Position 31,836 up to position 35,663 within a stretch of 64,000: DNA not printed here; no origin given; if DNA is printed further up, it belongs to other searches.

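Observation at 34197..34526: OmpA-like peptidoglycan-binding domain embedded inside the SecD periplasmic domain of a fused SecDF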

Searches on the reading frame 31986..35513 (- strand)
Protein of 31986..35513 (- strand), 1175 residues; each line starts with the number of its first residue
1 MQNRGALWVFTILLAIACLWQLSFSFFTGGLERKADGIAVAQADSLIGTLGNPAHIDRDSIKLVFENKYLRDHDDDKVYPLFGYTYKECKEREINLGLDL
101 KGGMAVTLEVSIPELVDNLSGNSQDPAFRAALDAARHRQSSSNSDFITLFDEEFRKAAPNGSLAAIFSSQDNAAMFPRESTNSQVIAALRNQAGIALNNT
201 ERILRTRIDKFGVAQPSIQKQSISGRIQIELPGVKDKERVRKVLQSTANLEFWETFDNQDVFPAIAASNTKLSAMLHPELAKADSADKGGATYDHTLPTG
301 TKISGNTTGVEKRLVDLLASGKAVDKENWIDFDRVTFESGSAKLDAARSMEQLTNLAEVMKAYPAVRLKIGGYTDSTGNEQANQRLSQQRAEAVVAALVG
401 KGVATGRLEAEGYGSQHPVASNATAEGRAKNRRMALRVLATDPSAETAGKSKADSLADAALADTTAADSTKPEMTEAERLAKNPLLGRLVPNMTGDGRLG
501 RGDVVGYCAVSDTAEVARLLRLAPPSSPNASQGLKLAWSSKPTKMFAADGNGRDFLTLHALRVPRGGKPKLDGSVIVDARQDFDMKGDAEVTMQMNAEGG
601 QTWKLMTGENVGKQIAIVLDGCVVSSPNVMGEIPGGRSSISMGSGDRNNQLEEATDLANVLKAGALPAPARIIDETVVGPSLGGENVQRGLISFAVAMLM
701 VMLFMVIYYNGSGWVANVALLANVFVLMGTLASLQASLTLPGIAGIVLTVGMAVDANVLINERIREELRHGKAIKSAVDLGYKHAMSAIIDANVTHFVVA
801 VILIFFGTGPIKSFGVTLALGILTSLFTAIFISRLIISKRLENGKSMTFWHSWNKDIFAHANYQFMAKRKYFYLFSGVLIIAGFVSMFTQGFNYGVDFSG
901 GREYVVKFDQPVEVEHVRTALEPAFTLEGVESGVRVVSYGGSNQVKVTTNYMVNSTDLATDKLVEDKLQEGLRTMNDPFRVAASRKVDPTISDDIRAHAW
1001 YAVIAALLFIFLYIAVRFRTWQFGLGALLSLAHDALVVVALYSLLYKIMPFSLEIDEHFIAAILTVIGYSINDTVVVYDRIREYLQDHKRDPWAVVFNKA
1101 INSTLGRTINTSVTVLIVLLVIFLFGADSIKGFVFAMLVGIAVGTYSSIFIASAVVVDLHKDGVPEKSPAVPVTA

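Call 5: search_protein_families(library=pfam, proteins=[window:31986-35513:-], max_evalue=0.01)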
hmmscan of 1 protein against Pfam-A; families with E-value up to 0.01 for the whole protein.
window:31986-35513:- (1175 aa): 7 families
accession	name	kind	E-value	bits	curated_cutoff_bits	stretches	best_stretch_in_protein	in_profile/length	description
PF02355.23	SecD_SecF_C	-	4.8e-82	274.4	20.5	2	972-1161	6-188/189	Protein export membrane protein SecD/SecF, C-terminal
PF22599.2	SecDF_P1_head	-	3e-23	82.3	27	1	568-668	18-114/114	SecDF, P1 head subdomain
PF00691.25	OmpA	-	2.9e-21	76.1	27.2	1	336-432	1-98/98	OmpA family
PF21760.3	SecD_1st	-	8.6e-18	64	27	1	199-254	3-57/60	Protein translocase subunit SecDF, P1 domain, N-terminal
PF07549.19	Sec_GG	-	2.8e-16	58.9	20.3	1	885-912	1-28/28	SecD/SecF GG Motif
PF03176.21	MMPL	-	1.7e-05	24.3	20.5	1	727-829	190-291/333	MMPL family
PF05359.17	DUF748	-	0.00011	20.8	50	1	331-387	877-934/1037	Domain of Unknown Function (DUF748)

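Call 6: search_protein_families(library=ncbifam, proteins=[window:31986-35513:-], max_evalue=0.01)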
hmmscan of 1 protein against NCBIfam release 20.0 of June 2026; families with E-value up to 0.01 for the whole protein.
window:31986-35513:- (1175 aa): 65 families (the best 25 are shown)
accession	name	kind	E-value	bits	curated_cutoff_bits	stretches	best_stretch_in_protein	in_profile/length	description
NF009585.0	PRK13024.1-5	equivalog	0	1177.2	1037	2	446-1163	269-981/993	protein translocase subunit SecDF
NF009583.0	PRK13024.1-3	subfamily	2.4e-197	657.4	721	2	561-1161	155-735/755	protein translocase subunit SecDF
NF011315.0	PRK14726.1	equivalog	3.7e-152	508.3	1249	2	573-1157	261-825/855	protein translocase subunit SecDF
TIGR01129.1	secD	equivalog_domain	1.4e-129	432.7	244.4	3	568-837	132-397/397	protein translocase subunit SecD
TIGR00916.1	2A0604s01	subfamily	1.9e-117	390.8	148.6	2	596-830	2-231/231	SecD/SecF family protein translocase subunit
TIGR00966.2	transloc_SecF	equivalog_domain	2.8e-117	391.2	160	2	863-1159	1-279/279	protein translocase subunit SecF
NF009581.0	PRK13024.1-1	equivalog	1.1e-114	384.1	1058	2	648-1160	218-730/752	protein translocase subunit SecDF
NF009584.0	PRK13024.1-4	equivalog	7.1e-107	358.6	1171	2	623-1155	196-727/759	protein translocase subunit SecDF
NF009580.0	PRK13023.1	equivalog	4.8e-99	332.6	1153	2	568-1159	179-750/775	protein translocase subunit SecDF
NF009545.0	PRK12933.1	equivalog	1.4e-95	321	728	3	567-838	312-591/604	protein translocase subunit SecD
NF009540.0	PRK12911.1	equivalog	5.1e-95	319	1878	1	609-1156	836-1391/1403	bifunctional preprotein translocase subunit SecD/SecF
NF009582.0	PRK13024.1-2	equivalog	2.3e-65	221.1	723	1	653-1160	300-825/859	protein translocase subunit SecDF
NF046001.1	SecDF_plasm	equivalog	1.3e-46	159.1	500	1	648-1157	312-844/878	protein translocase subunit SecDF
NF006218.0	PRK08343.1-4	subfamily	4.6e-36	124.5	383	3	587-841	134-385/392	preprotein translocase subunit SecD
NF053611.1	YiaD_Gzip_OmpA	equivalog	1e-33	116.8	175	1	334-436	103-204/206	YiaD family glycine zipper/OmpA-like lipoprotein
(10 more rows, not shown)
